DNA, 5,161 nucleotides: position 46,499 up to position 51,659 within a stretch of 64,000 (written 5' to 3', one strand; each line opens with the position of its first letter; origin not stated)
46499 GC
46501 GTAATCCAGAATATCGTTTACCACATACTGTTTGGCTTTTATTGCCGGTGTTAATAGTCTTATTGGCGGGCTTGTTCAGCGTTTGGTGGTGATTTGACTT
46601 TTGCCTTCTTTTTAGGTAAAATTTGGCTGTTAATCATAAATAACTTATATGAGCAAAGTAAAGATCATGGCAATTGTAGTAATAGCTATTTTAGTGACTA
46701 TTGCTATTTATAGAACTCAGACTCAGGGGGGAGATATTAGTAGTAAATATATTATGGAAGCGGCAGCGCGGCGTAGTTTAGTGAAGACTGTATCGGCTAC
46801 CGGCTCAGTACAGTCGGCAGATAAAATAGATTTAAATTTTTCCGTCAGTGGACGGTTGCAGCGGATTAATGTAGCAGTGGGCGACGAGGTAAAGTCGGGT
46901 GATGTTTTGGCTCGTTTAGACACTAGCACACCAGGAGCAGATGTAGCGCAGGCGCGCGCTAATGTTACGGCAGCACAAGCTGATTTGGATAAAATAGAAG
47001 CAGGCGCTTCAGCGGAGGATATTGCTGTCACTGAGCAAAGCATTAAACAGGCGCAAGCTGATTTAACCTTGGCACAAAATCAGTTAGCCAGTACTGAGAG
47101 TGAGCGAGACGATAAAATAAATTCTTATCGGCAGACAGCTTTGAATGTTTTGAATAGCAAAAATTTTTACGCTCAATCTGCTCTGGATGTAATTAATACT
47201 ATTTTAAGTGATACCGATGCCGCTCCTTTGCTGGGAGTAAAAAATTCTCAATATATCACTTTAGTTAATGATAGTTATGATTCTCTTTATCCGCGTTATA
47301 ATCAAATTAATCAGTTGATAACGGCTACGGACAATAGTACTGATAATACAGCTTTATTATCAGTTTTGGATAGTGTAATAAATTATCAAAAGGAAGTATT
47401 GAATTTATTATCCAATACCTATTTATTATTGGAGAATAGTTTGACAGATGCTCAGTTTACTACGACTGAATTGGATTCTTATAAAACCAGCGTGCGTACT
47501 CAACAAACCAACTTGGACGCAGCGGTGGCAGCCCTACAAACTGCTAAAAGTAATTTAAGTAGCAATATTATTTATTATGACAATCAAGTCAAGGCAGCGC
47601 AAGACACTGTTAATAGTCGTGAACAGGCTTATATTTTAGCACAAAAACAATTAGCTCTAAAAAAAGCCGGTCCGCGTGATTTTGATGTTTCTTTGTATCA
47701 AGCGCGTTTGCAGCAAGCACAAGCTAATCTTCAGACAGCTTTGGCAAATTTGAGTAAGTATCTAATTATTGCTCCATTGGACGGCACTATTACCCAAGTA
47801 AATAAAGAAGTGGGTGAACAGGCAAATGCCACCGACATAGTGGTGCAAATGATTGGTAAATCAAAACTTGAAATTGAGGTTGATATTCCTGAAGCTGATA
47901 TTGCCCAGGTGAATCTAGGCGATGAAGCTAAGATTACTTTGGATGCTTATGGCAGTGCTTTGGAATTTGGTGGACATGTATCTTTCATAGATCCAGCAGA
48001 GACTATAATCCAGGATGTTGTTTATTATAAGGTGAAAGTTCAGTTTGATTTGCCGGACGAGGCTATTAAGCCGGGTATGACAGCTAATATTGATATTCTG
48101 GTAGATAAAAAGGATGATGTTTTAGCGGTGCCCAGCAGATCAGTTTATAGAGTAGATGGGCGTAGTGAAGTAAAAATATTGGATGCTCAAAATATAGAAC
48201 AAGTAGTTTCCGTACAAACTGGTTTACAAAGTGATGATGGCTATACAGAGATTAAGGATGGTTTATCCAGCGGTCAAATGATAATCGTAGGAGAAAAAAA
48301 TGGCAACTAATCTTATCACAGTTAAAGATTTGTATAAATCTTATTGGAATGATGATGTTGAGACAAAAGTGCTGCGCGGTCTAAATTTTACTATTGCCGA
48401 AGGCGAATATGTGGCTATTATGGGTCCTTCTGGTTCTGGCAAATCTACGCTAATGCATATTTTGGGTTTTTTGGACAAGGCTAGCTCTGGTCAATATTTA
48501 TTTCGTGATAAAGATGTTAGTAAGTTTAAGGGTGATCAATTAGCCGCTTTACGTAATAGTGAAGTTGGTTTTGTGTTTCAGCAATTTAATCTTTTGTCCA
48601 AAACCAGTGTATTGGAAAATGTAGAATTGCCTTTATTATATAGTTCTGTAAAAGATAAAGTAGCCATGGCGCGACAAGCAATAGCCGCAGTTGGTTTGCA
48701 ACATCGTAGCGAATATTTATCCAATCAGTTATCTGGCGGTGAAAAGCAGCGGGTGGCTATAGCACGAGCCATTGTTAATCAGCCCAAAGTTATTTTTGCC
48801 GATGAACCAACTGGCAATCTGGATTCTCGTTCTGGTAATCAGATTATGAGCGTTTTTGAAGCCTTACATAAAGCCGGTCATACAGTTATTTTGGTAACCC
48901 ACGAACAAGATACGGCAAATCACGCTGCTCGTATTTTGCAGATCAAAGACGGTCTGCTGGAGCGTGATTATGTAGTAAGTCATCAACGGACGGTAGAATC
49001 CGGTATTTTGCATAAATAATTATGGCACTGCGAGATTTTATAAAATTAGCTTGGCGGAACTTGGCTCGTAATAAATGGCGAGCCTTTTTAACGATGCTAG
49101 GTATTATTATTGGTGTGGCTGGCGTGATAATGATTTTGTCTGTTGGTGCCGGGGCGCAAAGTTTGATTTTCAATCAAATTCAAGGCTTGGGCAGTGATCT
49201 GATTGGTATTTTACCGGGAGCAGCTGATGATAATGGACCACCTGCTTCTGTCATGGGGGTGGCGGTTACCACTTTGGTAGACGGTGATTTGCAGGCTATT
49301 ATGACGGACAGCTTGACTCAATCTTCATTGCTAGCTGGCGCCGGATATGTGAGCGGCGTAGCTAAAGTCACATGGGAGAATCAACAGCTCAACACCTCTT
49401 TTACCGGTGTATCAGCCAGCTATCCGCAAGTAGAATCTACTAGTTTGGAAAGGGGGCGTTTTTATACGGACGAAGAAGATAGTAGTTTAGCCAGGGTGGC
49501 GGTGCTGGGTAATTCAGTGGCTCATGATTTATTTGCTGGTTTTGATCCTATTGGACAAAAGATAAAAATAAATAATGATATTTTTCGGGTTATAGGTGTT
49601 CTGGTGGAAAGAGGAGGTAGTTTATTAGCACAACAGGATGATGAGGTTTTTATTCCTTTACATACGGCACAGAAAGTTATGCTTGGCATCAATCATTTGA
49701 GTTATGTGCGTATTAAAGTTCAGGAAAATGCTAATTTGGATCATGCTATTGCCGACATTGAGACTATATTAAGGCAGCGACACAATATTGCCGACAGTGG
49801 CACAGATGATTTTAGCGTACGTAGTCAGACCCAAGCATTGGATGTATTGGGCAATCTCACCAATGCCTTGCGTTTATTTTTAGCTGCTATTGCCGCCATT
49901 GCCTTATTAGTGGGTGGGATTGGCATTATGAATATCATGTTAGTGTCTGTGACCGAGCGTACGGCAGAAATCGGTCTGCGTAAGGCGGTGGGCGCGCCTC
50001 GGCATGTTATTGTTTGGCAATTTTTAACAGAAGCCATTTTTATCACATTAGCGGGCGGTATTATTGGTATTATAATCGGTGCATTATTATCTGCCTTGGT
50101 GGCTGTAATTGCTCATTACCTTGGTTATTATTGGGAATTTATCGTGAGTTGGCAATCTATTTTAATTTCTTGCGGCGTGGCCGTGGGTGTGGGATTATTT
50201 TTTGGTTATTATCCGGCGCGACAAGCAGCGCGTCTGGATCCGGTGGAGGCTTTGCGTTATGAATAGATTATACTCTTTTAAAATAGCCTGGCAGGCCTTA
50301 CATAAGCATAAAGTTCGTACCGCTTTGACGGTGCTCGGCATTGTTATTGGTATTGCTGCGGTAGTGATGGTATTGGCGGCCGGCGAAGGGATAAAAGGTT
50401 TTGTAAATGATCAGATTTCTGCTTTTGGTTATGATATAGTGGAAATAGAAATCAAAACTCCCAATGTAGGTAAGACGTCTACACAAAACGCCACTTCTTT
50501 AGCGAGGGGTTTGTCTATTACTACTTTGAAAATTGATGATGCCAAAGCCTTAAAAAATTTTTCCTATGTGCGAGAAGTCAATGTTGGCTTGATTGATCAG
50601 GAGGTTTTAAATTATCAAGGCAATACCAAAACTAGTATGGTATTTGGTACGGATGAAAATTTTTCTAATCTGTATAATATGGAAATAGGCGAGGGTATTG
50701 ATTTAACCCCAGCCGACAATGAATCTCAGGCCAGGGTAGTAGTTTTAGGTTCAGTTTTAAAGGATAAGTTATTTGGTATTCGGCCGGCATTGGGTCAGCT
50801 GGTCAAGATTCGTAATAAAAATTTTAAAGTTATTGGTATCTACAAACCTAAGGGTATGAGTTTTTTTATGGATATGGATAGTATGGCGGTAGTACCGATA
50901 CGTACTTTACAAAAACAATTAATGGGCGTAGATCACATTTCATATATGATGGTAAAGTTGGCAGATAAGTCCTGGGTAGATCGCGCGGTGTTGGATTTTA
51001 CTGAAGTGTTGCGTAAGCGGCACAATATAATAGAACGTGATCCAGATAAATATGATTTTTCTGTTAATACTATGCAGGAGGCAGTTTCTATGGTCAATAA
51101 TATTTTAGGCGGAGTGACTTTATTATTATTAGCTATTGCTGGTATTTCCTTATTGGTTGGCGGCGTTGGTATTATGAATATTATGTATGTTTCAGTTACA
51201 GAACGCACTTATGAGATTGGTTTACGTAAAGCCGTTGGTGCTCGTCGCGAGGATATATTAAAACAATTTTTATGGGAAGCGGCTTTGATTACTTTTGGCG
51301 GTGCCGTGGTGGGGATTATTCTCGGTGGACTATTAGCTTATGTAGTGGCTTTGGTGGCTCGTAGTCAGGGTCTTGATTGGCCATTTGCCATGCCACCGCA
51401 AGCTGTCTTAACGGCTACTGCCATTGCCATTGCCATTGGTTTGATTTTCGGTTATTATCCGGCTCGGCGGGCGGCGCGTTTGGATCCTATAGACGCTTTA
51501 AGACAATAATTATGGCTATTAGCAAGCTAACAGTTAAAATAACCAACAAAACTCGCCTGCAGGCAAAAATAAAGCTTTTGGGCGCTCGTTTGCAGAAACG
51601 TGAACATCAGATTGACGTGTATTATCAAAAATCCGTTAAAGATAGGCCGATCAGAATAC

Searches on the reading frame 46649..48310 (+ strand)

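Call 45: search_protein_families(library=pfam, proteins=[window:46649-48310:+], max_evalue=0.00001)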
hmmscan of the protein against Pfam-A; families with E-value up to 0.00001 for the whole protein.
window:46649-48310:+ (553 aa): 3 families
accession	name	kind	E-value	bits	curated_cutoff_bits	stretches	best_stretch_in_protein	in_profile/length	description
PF16576.10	HlyD_D23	-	4.2e-16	59.3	30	1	348-479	85-214/214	Barrel-sandwich domain of CusB or HlyD membrane-fusion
PF13437.12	HlyD_3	-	5.4e-16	59.7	22.2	1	373-476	2-106/106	HlyD family secretion protein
PF13533.13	Biotin_lipoyl_2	-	1.2e-08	35.1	29.8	1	62-91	3-32/32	Biotin-lipoyl like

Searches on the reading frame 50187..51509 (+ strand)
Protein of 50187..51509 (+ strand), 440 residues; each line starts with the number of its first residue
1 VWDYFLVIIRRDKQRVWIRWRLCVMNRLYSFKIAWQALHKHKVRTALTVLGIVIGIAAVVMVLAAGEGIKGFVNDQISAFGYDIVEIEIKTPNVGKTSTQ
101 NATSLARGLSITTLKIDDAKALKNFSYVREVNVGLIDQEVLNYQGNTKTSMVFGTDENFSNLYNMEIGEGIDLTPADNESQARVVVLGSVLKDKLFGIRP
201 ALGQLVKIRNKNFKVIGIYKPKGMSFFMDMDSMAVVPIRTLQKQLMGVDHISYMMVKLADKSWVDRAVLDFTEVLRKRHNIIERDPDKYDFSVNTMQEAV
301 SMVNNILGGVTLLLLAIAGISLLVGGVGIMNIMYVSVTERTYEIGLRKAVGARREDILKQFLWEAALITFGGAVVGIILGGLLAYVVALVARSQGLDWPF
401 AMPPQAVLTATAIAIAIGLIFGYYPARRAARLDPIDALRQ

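Call 45: search_protein_families(library=pfam, proteins=[window:50187-51509:+], max_evalue=0.00001)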
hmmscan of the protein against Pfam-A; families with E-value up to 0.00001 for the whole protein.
window:50187-51509:+ (440 aa): 2 families
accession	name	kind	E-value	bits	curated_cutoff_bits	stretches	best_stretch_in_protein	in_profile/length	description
PF12704.14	MacB_PCD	-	6.3e-41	141.4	27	1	45-268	1-201/207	MacB-like periplasmic core domain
PF02687.27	FtsX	-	1.2e-24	87.1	25.5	1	316-434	2-120/120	FtsX-like permease C-terminal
